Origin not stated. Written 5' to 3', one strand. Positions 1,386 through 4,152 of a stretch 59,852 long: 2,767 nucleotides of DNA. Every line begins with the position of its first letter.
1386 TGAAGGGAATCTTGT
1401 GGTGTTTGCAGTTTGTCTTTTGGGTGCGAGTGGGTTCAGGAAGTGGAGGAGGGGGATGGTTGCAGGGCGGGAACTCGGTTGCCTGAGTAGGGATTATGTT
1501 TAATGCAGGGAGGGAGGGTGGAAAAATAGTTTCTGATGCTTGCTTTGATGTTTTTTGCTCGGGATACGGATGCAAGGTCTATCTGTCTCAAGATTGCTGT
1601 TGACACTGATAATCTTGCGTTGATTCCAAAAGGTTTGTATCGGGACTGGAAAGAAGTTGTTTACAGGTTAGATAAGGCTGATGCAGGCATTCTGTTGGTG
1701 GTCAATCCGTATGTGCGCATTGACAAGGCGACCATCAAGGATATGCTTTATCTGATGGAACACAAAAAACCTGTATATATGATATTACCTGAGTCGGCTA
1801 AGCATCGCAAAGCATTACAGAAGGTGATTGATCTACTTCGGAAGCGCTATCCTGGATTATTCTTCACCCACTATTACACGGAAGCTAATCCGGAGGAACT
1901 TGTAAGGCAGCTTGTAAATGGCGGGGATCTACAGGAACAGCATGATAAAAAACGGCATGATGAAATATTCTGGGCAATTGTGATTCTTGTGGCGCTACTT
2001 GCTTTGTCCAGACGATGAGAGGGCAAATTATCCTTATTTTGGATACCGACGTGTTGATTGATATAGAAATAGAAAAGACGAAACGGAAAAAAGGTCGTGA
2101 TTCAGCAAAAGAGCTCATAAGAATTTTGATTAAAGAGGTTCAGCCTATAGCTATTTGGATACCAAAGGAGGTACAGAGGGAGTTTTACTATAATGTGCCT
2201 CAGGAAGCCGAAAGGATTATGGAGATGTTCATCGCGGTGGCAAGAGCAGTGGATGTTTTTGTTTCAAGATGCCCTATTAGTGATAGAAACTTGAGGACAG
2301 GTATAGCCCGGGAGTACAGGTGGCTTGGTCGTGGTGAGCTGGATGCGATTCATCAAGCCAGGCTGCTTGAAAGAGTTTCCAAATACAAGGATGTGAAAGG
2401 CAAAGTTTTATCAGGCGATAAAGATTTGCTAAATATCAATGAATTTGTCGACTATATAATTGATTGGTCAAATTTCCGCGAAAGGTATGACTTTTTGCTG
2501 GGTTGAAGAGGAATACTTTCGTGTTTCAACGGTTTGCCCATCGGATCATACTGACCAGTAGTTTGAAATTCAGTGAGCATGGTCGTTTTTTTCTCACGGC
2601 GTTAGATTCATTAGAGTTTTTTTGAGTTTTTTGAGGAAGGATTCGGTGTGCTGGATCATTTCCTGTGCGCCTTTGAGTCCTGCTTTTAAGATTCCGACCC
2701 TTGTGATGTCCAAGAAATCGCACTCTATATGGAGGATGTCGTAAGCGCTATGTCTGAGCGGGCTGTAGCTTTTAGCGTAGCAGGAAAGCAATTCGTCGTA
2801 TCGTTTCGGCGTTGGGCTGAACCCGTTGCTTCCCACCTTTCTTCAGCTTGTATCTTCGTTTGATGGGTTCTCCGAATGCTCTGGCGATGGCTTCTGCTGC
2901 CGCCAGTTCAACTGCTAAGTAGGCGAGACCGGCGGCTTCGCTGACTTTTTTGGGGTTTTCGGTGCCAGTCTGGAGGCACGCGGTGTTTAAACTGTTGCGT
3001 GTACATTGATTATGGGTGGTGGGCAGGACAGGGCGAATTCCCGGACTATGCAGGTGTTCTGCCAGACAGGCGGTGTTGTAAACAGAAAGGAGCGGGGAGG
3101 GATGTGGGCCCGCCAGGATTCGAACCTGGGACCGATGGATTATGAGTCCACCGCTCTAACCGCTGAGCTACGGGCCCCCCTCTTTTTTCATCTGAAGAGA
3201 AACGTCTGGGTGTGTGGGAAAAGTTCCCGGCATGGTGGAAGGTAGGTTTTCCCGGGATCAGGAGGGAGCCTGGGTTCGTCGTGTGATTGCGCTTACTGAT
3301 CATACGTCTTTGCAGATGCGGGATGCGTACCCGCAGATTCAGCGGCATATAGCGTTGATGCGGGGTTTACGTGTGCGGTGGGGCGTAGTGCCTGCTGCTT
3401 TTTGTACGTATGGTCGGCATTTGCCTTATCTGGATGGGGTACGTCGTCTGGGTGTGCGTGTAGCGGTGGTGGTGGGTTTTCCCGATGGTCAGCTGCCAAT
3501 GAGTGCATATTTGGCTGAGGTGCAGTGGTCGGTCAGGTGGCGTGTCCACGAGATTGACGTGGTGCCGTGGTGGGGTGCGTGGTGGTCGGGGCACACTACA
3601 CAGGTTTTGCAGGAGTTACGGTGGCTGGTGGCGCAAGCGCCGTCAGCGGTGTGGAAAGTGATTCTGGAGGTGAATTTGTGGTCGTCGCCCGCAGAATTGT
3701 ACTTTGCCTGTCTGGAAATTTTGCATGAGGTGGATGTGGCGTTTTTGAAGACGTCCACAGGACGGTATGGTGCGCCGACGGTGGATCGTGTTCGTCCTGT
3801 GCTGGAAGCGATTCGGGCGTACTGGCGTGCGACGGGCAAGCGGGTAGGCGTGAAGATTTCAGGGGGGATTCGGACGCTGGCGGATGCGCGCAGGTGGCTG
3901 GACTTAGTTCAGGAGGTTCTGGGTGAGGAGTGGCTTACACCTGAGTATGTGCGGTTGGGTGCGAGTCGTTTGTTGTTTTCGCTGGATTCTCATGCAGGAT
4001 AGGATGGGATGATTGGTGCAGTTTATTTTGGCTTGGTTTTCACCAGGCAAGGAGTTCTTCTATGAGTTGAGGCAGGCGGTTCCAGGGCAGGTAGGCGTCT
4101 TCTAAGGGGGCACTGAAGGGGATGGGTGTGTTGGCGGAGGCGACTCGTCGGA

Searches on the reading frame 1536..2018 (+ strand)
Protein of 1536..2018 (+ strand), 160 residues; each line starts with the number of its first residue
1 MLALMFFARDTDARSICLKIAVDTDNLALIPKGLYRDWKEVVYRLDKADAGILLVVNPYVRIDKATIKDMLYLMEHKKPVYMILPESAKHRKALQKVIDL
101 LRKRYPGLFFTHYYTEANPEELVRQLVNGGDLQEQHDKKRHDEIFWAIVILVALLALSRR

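Call 6: search_protein_families(library=pfam, proteins=[window:1536-2018:+], max_evalue=0.1)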
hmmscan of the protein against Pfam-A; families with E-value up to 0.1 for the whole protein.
window:1536-2018:+ (160 aa): 0 families

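Call 7: search_protein_families(library=ncbifam, proteins=[window:1536-2018:+], max_evalue=0.1)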
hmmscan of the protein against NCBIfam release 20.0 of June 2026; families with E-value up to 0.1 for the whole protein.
window:1536-2018:+ (160 aa): 2 families
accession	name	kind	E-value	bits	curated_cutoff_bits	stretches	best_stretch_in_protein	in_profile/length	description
NF000908.1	PRK00089.1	equivalog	0.01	15.1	237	1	35-127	96-192/291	GTPase Era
NF009891.0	PRK13351.1-1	equivalog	0.083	11.4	597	1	49-134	98-183/681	elongation factor G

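Call 10: find_encoding_contigs(protein=window:1536-2018:+, flank=10000, max_places=10)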
Protein window:1536-2018:+ (160 aa): 3 contigs read that carry it; 2 places shown.
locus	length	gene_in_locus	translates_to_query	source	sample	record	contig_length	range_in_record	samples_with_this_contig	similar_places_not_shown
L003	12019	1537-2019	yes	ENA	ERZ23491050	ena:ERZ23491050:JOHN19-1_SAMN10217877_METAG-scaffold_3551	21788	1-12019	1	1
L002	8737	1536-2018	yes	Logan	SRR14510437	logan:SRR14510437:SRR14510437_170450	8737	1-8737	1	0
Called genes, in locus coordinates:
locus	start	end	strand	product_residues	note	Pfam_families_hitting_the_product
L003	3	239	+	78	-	?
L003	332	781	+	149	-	-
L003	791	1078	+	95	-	-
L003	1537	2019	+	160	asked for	-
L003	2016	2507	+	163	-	-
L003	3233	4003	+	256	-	-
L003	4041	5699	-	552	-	PF00676:E1_dh, PF13292:DXP_synthase_N (weak), PF02779:Transket_pyr, PF02780:Transketolase_C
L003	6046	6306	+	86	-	-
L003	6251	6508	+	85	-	PF01649:Ribosomal_S20p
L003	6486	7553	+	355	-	PF00849:PseudoU_synth_2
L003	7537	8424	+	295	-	PF00561:Abhydrolase_1 (faint), PF12697:Abhydrolase_6, PF01738:DLH (faint), PF12146:Hydrolase_4 (faint)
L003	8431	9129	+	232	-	PF01578:Cytochrom_C_asm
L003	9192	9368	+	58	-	-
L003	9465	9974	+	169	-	-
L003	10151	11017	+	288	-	PF17848:Zn_ribbon_ACC, PF01039:Carboxyl_trans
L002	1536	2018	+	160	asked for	-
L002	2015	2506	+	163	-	-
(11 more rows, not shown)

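Call 39: search_protein_families(library=padloc, proteins=[window:1536-2018:+], max_evalue=1)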
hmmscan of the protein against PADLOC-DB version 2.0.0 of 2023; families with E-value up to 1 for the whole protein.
window:1536-2018:+ (160 aa): 0 families

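Call 40: search_protein_families(library=phrogs, proteins=[window:1536-2018:+], max_evalue=1)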
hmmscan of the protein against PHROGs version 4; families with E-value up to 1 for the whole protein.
window:1536-2018:+ (160 aa): 1 family
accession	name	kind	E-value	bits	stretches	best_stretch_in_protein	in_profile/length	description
phrog_13556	-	unknown function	0.14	13.3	1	50-82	11-43/68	-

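Call 46: find_related_loci(query=window:1536-2015:+, collection=viral_contigs, flank=3000)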
Query window:1536-2015:+ (160 aa) in viral_contigs; peptide patterns used: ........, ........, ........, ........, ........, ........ (x = any residue, [..] = any of these).
1 stretches matched a pattern, but none encodes a relative of the query by tblastn (E <= 1e-3).

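Call 59: search_protein_representatives(protein=window:1536-2015:+)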
Query: 160 residues. Proteins with E-value up to 0.001 (for the whole library): 13; up to 1e-10: 3; up to 1e-30: 1. The best 13 are listed.
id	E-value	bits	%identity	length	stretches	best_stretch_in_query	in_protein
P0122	7.3e-101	350.5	100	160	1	1-160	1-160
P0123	3.5e-21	91.8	41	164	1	1-101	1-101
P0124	5.3e-15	71.7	30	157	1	1-155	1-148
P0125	3.6e-07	46.2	37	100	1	2-85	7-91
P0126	8.8e-07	45.0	34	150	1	9-91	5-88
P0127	2.7e-06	43.4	30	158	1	4-153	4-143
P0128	3.2e-06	43.2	33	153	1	10-155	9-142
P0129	8.8e-05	38.5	28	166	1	1-93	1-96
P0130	9.6e-05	38.4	37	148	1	4-86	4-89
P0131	1.4e-04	37.8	35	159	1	1-99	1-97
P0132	2.7e-04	36.9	29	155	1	2-108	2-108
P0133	3.8e-04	36.4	25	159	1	2-92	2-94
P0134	5.0e-04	36.1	32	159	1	1-87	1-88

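Call 61: predict_structure(protein=window:1536-2015:+)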
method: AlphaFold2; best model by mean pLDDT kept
length: 160 residues; sequences in the alignment: 1
mean_pLDDT: 61.0   pTM: 0.47
mean pLDDT of the five models: 61.0, 50.4, 45.6, 44.7, 42.9
residues with pLDDT >= 90: 0; 70-90: 37; 50-70: 88; < 50: 35
segments of 3 or more residues with pLDDT < 50: 1-12, 22-31, 57-59, 131-139
pLDDT, mean of each block of 10 residues (from residue 1): 38 58 44 60 63 51 59 61 71 76 68 65 62 47 74 80
secondary structure, 60 per line:
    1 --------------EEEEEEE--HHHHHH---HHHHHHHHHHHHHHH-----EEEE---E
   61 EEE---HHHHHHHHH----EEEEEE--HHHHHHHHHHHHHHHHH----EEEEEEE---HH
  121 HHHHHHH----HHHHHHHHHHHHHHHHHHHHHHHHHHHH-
elements in order: E15-21 H24-29 H33-47 E53-56 E60-63 H67-75 E80-85 H88-104 E109-115 H119-127 H132-159

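Call 63: search_solved_structures(query=A5, max_evalue=10)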
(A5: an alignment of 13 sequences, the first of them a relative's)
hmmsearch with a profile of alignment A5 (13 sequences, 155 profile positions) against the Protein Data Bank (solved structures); distinct sequences matched with E-value up to 10: 13.
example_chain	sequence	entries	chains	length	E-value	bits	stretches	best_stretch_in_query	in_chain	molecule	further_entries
6vgs_AAA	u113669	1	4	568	0.091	15.8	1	51-134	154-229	Alpha-keto acid decarboxylase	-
1a7v_A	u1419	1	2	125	0.093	15.7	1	38-120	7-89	CYTOCHROME C'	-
9msa_C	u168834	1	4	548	0.097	15.7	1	51-133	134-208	Alpha-ketoisovalerate decarboxylase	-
8hku_L7A1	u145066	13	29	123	0.41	13.6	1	65-127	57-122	50S ribosomal protein L7Ae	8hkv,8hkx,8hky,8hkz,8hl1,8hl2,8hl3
6jlq_A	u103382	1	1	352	0.53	13.3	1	74-132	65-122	Ubiquitin carboxyl-terminal hydrolase 46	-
5cvm_A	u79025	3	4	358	0.58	13.1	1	74-132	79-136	Ubiquitin carboxyl-terminal hydrolase 46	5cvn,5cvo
5l8h_A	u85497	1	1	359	0.58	13.1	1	74-132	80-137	Ubiquitin carboxyl-terminal hydrolase 46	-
5k1a_A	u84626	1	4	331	0.99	12.4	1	74-132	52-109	Ubiquitin carboxyl-terminal hydrolase 12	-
4dns_A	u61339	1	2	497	1.1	12.2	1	65-91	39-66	FAD-linked oxidoreductase BG60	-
5k16_A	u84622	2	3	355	1.1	12.2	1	74-132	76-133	Ubiquitin carboxyl-terminal hydrolase 12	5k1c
5k1b_A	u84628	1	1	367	1.2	12.1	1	74-132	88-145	Ubiquitin carboxyl-terminal hydrolase 12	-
5l8w_A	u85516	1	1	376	1.2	12.1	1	74-132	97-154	Ubiquitin carboxyl-terminal hydrolase 12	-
2cu2_A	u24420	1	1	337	1.8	11.6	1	22-48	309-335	putative mannose-1-phosphate guanylyl transferase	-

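Call 64: search_protein_families(library=pfam, alignment_id=A5, max_evalue=0.1)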
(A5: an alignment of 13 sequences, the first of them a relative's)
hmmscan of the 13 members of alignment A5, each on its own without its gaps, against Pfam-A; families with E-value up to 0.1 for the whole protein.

A. member 1, P0122 (160 aa): 0 families

B. families by the number of members that match (of 13 scanned): 12 families
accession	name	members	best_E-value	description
PF12698.13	ABC2_membrane_3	1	0.0013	ABC-2 family transporter protein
PF13273.12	DUF4064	1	0.0078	Protein of unknown function (DUF4064)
PF05014.21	Nuc_deoxyrib_tr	1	0.011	Nucleoside 2-deoxyribosyltransferase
PF09895.14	DUF2122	1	0.015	RecB-family nuclease (DUF2122)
PF10924.13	DUF2711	1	0.02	Protein of unknown function (DUF2711)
PF03908.18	Sec20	1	0.03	Sec20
PF02659.21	Mntp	1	0.044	Putative manganese efflux pump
PF16996.10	Asp4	1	0.044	Accessory secretory protein Sec Asp4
PF17564.7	DUF5470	1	0.049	Family of unknown function (DUF5470)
PF17263.7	DUF5329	1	0.05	Family of unknown function (DUF5329)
PF14910.11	MMS22L_N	1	0.06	S-phase genomic integrity recombination mediator, N-terminal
PF14258.12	DUF4350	1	0.09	Domain of unknown function (DUF4350)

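Call 66: find_encoding_contigs(protein=P0123, flank=4000, max_places=5)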
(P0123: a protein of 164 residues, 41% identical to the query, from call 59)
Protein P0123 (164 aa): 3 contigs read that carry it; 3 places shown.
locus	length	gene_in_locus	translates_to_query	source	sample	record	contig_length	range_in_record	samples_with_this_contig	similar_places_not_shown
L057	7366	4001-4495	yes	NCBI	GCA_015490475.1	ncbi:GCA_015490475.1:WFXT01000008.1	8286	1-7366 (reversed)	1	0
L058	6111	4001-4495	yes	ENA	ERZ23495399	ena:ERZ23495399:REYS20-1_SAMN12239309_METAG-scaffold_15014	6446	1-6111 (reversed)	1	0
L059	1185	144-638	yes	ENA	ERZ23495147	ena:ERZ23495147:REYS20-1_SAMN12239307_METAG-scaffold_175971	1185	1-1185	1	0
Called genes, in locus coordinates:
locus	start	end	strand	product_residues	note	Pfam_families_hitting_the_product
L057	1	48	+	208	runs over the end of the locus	-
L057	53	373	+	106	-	-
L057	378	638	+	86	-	-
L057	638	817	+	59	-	-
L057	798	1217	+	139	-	-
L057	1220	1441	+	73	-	-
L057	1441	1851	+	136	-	PF18925:DUF5675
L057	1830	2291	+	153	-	-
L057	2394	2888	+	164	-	PF01551:Peptidase_M23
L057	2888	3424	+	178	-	-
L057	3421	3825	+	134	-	-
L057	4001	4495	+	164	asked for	-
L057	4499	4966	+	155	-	-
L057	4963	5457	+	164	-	-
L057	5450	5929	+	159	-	-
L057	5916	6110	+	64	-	-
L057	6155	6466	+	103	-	-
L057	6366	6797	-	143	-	-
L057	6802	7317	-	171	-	PF12844:HTH_19 (weak), PF13443:HTH_26, PF01381:HTH_3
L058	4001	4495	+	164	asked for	-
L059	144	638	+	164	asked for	-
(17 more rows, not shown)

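Call 69: find_encoding_contigs(protein=P0124, flank=4000, max_places=5)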
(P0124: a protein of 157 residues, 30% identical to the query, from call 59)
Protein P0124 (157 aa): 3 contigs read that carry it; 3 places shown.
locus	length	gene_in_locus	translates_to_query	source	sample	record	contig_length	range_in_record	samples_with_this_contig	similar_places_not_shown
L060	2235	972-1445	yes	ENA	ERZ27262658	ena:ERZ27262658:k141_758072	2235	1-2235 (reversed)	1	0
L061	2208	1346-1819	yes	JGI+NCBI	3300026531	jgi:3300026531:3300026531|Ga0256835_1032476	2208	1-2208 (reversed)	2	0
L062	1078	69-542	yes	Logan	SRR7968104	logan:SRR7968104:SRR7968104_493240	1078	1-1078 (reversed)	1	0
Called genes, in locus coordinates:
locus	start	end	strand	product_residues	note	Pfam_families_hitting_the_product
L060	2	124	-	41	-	?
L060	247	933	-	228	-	PF01578:Cytochrom_C_asm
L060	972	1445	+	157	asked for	-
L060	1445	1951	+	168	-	-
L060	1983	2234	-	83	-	?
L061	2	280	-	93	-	?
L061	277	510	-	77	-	PF05402:PqqD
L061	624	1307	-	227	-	PF01578:Cytochrom_C_asm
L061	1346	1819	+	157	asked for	-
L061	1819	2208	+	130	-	?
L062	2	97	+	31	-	?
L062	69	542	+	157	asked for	-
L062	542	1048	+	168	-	-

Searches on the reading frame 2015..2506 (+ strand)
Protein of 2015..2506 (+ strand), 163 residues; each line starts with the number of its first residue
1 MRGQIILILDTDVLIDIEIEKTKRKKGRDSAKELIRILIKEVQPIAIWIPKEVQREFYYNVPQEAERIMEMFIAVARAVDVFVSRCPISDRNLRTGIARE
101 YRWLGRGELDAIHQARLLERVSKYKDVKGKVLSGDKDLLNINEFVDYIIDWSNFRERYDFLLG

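Call 6: search_protein_families(library=pfam, proteins=[window:2015-2506:+], max_evalue=0.1)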
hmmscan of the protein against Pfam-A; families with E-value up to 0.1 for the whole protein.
window:2015-2506:+ (163 aa): 2 families
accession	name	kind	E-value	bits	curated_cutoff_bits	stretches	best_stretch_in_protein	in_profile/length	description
PF18476.7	PIN_8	-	0.055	13.8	26.1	1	7-79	2-66/227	PIN like domain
PF08745.17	PIN_5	-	0.096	12.5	27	0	7-59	2-57/205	PINc domain ribonuclease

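Call 7: search_protein_families(library=ncbifam, proteins=[window:2015-2506:+], max_evalue=0.1)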
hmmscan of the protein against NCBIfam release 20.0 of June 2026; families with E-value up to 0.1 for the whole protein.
window:2015-2506:+ (163 aa): 1 family
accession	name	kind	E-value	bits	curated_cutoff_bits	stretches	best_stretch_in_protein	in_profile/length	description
TIGR03875.1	RNA_lig_partner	hypoth_equivalog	0.01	15.3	95.3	1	7-61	2-59/206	RNA ligase partner protein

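Call 39: search_protein_families(library=padloc, proteins=[window:2015-2506:+], max_evalue=1)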
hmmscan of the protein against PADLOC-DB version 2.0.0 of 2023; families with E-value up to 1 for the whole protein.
window:2015-2506:+ (163 aa): 0 families

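Call 40: search_protein_families(library=phrogs, proteins=[window:2015-2506:+], max_evalue=1)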
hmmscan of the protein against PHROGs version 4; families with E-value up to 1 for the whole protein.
window:2015-2506:+ (163 aa): 1 family
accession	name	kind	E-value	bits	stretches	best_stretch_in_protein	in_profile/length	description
phrog_35249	-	tail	0.099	13.3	1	33-80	75-124/167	tail tube protein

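Call 41: search_solved_structures(query=window:2015-2506:+, max_evalue=10)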
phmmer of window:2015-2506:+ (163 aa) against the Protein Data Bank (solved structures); distinct sequences matched with E-value up to 10: 18.
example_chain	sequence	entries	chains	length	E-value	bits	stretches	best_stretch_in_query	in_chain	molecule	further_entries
8kee_S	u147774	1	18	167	0.15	15.5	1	32-81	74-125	tube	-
3apn_A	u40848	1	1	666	0.7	13.3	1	74-153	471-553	Protein-arginine deiminase type-4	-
4dkt_A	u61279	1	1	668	0.71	13.3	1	74-153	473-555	Protein-arginine deiminase type-4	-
3apm_A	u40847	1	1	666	0.71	13.3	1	74-153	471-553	Protein-arginine deiminase type-4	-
1wd9_A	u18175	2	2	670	0.71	13.3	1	74-153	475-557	Protein-arginine deiminase type IV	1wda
1wd8_A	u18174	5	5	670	0.71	13.3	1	74-153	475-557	Protein-arginine deiminase type IV | Protein-arginine deiminase type-4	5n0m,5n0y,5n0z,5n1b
8r8u_A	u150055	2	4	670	0.71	13.3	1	74-153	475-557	Protein-arginine deiminase type-4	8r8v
2dew_X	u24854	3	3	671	0.71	13.3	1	74-153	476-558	Protein-arginine deiminase type IV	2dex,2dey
2dw5_A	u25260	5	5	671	0.71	13.3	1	74-153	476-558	Protein-arginine deiminase type-4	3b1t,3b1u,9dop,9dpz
4x8c_A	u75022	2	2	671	0.72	13.3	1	74-153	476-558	Protein-arginine deiminase type-4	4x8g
9huh_A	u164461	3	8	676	0.73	13.3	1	74-153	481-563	Protein-arginine deiminase type-4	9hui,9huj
8god_A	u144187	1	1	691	0.75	13.3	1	75-153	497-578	Protein-arginine deiminase type-4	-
8smk_A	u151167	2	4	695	0.75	13.2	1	75-153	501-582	Protein-arginine deiminase type-4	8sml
6ce1_A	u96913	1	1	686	0.8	13.2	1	130-153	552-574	Protein-arginine deiminase type-3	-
1hx1_B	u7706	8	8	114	0.84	13.1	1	17-102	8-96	BAG family molecular chaperone regulator 1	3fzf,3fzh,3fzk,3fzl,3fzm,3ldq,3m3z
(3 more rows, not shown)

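Call 45: find_related_loci(query=window:2015-2503:+, collection=viral_contigs, flank=3000)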
Query window:2015-2503:+ (163 aa) in viral_contigs; peptide patterns used: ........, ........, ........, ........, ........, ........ (x = any residue, [..] = any of these).
45 stretches matched a pattern, but none encodes a relative of the query by tblastn (E <= 1e-3).

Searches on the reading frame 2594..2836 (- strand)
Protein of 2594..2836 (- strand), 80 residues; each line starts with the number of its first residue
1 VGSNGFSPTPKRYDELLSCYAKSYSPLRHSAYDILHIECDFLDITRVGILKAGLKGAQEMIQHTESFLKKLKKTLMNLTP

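Call 6: search_protein_families(library=pfam, proteins=[window:2594-2836:-], max_evalue=0.1)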
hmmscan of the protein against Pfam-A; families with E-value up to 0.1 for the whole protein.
window:2594-2836:- (80 aa): 1 family
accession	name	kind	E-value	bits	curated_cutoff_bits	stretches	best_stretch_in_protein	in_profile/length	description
PF18498.6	DUF5618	-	0.001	19.7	33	1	20-65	75-120/121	Domain of unknown function (DUF5618)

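Call 7: search_protein_families(library=ncbifam, proteins=[window:2594-2836:-], max_evalue=0.1)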
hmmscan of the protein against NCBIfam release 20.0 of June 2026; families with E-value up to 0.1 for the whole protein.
window:2594-2836:- (80 aa): 0 families

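Call 39: search_protein_families(library=padloc, proteins=[window:2594-2836:-], max_evalue=1)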
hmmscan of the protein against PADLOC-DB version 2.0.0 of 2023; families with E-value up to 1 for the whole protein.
window:2594-2836:- (80 aa): 0 families

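Call 40: search_protein_families(library=phrogs, proteins=[window:2594-2836:-], max_evalue=1)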
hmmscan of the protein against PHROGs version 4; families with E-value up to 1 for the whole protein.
window:2594-2836:- (80 aa): 0 families

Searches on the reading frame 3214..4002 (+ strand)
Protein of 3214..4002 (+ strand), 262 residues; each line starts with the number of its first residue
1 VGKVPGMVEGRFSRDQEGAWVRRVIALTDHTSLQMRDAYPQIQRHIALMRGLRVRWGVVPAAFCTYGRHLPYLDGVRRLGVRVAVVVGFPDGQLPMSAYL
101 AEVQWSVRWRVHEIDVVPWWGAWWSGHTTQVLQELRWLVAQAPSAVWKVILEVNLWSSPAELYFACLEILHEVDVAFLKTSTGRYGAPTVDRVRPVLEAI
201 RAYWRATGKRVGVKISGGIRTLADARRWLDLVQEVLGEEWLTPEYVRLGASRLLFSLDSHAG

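Call 6: search_protein_families(library=pfam, proteins=[window:3214-4002:+], max_evalue=0.1)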
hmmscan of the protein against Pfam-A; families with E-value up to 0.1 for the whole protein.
window:3214-4002:+ (262 aa): 0 families

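Call 7: search_protein_families(library=ncbifam, proteins=[window:3214-4002:+], max_evalue=0.1)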
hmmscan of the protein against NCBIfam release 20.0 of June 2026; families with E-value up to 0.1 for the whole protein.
window:3214-4002:+ (262 aa): 2 families
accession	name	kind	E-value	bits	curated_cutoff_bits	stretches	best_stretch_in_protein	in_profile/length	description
TIGR00126.1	deoC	equivalog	1e-21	77.4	117.3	1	27-240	5-205/211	deoxyribose-phosphate aldolase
NF010112.0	PRK13585.1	equivalog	0.055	13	243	1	200-231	67-96/241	1-(5-phosphoribosyl)-5-[(5-phosphoribosylamino)methylideneamino]imidazole-4-carboxamide isomerase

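Call 33: find_homologous_proteins(query=window:3232-3999:+, max_evalue=1e-10)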
Query window:3232-3999:+ (256 aa): 2297 proteins with E <= 1e-10 among 4993 candidates; the best 120 are listed.
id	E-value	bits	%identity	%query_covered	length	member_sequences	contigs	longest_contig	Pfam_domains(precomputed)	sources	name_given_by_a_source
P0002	4.4e-169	579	100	100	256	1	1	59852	-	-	-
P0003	1.7e-138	479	82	98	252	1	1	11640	-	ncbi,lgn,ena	-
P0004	7.6e-30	122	36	91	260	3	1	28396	PF01791.16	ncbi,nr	ncbi:MAG: deoxyribose-phosphate aldolase [Flavobacteriales bacterium]|nr:deoxyribose-phosphate aldol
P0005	2.3e-29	121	41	93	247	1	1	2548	PF01791.16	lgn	-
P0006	5.3e-29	120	41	92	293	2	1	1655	PF01791.16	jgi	jgi:deoxyribose-phosphate aldolase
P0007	2.1e-28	118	32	91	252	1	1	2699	PF01791.16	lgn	-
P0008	4.2e-28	117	38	91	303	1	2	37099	PF01791.16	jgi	jgi:deoxyribose-phosphate aldolase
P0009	6.0e-28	116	36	96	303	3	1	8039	PF01791.16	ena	-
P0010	1.2e-27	115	44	77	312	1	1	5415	PF01791.16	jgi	jgi:deoxyribose-phosphate aldolase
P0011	1.3e-27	115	36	95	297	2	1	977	PF01791.16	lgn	-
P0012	1.4e-27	115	39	91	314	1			PF01791.16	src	-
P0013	2.2e-27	114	35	91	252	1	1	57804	PF01791.16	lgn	-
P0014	2.7e-27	114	37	94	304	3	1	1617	PF01791.16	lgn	-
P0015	3.0e-27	114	43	77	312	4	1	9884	PF01791.16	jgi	-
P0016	3.3e-27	114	38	93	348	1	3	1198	PF01791.16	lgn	-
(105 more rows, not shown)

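Call 34: find_encoding_contigs(protein=P0003, flank=10000, max_places=10)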
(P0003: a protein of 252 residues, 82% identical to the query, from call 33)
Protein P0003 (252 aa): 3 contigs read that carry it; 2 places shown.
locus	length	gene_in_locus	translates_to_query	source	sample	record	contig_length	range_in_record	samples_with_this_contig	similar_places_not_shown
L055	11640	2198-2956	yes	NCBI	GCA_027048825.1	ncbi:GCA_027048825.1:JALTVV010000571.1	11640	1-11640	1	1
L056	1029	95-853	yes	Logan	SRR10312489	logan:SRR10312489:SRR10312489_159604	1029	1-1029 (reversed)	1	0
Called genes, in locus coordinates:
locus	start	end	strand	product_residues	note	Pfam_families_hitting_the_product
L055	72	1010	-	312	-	PF01048:PNP_UDP_1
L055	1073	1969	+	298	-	PF00582:Usp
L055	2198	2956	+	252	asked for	-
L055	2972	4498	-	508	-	PF26696:PTL_trimer, PF10102:DUF2341, PF09458:H_lectin (faint)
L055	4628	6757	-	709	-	PF00676:E1_dh, PF13292:DXP_synthase_N (weak), PF02779:Transket_pyr, PF02780:Transketolase_C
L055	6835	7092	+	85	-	PF01649:Ribosomal_S20p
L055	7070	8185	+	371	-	PF00849:PseudoU_synth_2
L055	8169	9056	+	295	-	PF00561:Abhydrolase_1, PF12697:Abhydrolase_6, PF01738:DLH (faint), PF00326:Peptidase_S9 (weak), PF12146:Hydrolase_4 (faint), PF07819:PGAP1 (faint)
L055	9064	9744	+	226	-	PF01578:Cytochrom_C_asm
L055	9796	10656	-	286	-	PF00106:adh_short (weak), PF13561:adh_short_C2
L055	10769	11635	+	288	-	PF17848:Zn_ribbon_ACC, PF01039:Carboxyl_trans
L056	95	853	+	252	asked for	-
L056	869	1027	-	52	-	?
